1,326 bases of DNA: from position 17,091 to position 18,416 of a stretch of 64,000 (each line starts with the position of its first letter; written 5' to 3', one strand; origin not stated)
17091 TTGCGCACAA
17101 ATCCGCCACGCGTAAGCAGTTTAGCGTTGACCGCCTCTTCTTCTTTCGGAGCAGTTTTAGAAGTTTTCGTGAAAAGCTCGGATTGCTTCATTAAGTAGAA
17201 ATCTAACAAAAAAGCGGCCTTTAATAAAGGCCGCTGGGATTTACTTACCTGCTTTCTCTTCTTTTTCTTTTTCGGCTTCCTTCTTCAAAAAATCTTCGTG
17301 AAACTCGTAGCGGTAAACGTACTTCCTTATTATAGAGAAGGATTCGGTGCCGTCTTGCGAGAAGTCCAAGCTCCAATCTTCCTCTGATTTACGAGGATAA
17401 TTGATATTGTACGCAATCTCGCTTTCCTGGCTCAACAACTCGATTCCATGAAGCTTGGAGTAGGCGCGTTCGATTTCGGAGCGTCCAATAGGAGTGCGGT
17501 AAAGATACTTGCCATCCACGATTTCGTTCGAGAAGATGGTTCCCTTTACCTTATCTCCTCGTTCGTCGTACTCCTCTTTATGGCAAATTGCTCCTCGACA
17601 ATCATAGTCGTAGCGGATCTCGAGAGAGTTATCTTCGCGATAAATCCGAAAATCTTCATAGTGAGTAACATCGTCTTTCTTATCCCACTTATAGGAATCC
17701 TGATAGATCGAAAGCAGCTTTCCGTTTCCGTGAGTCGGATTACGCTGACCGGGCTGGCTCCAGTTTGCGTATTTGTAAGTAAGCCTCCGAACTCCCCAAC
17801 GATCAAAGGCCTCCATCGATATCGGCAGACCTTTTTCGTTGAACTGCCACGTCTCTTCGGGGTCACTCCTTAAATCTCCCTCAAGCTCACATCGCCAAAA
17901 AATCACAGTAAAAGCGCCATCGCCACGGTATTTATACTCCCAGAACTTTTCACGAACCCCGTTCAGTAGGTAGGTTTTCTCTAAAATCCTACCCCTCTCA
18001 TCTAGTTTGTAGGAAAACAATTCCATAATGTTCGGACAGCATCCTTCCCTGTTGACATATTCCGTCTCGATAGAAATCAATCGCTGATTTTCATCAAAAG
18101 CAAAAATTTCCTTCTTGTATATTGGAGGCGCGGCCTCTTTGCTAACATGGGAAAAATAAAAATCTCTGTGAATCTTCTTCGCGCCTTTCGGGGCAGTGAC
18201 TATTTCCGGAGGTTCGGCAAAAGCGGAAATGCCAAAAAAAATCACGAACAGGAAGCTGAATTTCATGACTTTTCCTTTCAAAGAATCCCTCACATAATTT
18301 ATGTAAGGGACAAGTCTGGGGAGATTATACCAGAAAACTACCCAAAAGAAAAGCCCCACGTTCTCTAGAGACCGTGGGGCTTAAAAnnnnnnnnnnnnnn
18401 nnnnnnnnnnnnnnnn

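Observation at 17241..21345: Tandem array of four divergent secreted YD-repeat-like paralogues (~275-340 aa each)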

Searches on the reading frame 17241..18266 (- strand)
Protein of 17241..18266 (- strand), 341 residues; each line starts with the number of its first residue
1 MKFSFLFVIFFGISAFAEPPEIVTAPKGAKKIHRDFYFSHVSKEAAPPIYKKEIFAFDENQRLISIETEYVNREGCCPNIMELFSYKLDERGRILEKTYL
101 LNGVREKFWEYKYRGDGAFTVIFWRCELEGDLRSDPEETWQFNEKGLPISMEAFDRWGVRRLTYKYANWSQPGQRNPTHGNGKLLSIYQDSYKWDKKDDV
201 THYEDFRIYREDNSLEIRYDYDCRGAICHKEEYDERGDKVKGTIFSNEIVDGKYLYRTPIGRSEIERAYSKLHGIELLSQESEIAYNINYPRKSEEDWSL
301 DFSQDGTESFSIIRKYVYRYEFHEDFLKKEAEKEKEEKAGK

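Call 3: search_protein_families(library=pfam, proteins=[window:17241-18266:-], max_evalue=10)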
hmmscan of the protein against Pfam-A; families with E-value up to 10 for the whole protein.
window:17241-18266:- (341 aa): 0 families

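Call 4: search_protein_families(library=ncbifam, proteins=[window:17241-18266:-], max_evalue=10)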
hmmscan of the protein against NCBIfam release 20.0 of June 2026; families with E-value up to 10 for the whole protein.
window:17241-18266:- (341 aa): 0 families

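Call 39: find_homologous_proteins(query=window:17241-18266:-, max_evalue=0.001)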
Query window:17241-18266:- (341 aa): 2 proteins with E <= 0.001 among 1388 candidates.
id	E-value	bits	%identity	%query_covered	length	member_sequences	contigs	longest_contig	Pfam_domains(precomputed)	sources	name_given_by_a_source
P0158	5.2e-233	790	100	100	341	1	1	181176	-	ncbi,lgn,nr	ncbi:MAG: hypothetical protein Q7S83_02075 [bacterium]|nr:hypothetical protein [bacterium]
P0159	6.5e-105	369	51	91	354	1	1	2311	-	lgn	-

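Call 60: predict_structure(alignment_id=A4)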
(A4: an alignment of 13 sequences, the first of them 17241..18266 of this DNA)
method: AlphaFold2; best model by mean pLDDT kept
length: 341 residues; sequences in the alignment: 13
mean_pLDDT: 71.2   pTM: 0.63
mean pLDDT of the five models: 71.2, 69.8, 67.2, 65.8, 62.5
residues with pLDDT >= 90: 39; 70-90: 161; 50-70: 95; < 50: 46
segments of 3 or more residues with pLDDT < 50: 1-21, 175-187, 193-198
pLDDT, mean of each block of 10 residues (from residue 1): 30 34 66 82 63 87 87 62 90 89 91 90 85 84 82 73 64 49 47 48 65 77 73 88 75 60 87 74 83 67 66 79 66 58 44
secondary structure, 60 per line:
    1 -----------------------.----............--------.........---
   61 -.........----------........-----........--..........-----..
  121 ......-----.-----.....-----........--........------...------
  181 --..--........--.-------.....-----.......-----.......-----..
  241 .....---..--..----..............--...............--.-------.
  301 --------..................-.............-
elements in order: E29-40 E49-57 E62-70 E81-88 E94-101 E104-113 E119-126 E138-142 E148-155 E158-165 E187-194 E205-209 E215-221 E227-233 E239-245 E259-272 E275-289 E309-326 H328-340
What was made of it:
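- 17241..18266 (-): Paralogue A (array position 4), 341 aa, signal peptide ...SAFA|EPPE. The repeats are degenerate. It carries an insertion (about residues 175-198) and a charged C-terminal helix (328-340). AlphaFold pLDDT 71.2, the same 18-strand meander (call 60).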

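Call 62: fold_search(model_id=the predicted structure, library=pdb)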
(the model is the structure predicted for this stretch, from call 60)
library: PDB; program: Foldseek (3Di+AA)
matches with E <= 10: 871; with E <= 0.001: 27
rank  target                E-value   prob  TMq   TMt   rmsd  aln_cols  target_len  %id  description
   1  8qjc                  4.3e-07  1.00  0.17  0.08  20.6       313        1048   12  T6SS-linked Rhs repeat protein - Salmonella bongori Rhs-core domain with toxin domain (released 2024-09-25)
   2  7q97_A                4.7e-07  1.00  0.13  0.05  22.2       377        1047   12  Structure of the bacterial type VI secretion system effector RhsA. (released 2021-12-22)
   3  8qjd_B                6.9e-07  1.00  0.18  0.08  17.4       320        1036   13  T6SS-linked Rhs repeat protein - Salmonella bongori Rhs-core domain (released 2024-09-25)
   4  8qjb_A                7.3e-07  1.00  0.18  0.09  19.2       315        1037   13  T6SS-linked Rhs repeat protein - Salmonella bongori Rhs-core domain extended N-terminus (released 2024-09-25)
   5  4ghb_B                1.5e-06  1.00  0.26  0.31  15.6       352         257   11  Crystal structure of a porin-like protein (BACUNI_01323) from Bacteroides uniformis ATCC 8492 at 2.32 A resolution (released 2012-08-29)
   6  4ghb_A                1.6e-06  1.00  0.27  0.33  15.4       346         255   10  Crystal structure of a porin-like protein (BACUNI_01323) from Bacteroides uniformis ATCC 8492 at 2.32 A resolution (released 2012-08-29)
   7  8qja_D                3.5e-06  0.99  0.14  0.07  17.3       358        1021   12  T6SS-linked Rhs repeat protein - Advenella mimigardefordensis VgrG-Rhs core (released 2024-09-25)
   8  8qja_C                5.9e-06  0.99  0.16  0.08  18.1       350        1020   10  T6SS-linked Rhs repeat protein - Advenella mimigardefordensis VgrG-Rhs core (released 2024-09-25)
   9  8uy4_A                1.1e-05  0.99  0.18  0.06  20.9       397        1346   11  Acinetobacter baumannii Tse15 Rhs effector (released 2024-10-09)
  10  8qja_B                1.2e-05  0.97  0.14  0.08  18.2       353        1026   10  T6SS-linked Rhs repeat protein - Advenella mimigardefordensis VgrG-Rhs core (released 2024-09-25)
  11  7pq5                  1.3e-05  0.99  0.20  0.09  16.3       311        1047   11  Photorhabdus laumondii T6SS-associated Rhs protein carrying the Tre23 toxin domain (released 2021-12-01)
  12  8cp6_B                4.4e-05  0.94  0.14  0.06  18.7       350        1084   11  Type six secretion system exported effector 5 (Tse5) (released 2023-12-06)
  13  2fkj_A                4.6e-05  0.96  0.14  0.13  26.0       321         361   12  The crystal structure of engineered OspA (released 2006-11-21)
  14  8r51_A                1.2e-04  0.97  0.16  0.06  18.9       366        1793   10  Mouse teneurin-3 non-compact subunit - A1B1 isoform (released 2024-05-08)
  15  6l7i_G                1.3e-04  0.98  0.21  0.14  16.4       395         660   11  Signal substraction of TcdB1-TccC2 and part of TcdA1 (released 2021-03-31)
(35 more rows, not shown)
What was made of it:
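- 17241..18266 (-): Foldseek hits Rhs cores at 4e-7 and 4ghb at 1.5e-6 (call 62).
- A's model weakly matches LolA3 of P. gingivalis (E 1.4e-4, call 62).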

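Call 92: search_protein_families(library=padloc, proteins=[window:17241-18266:-], max_evalue=0.01)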
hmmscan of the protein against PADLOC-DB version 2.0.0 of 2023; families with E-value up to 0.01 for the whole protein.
window:17241-18266:- (341 aa): 0 families
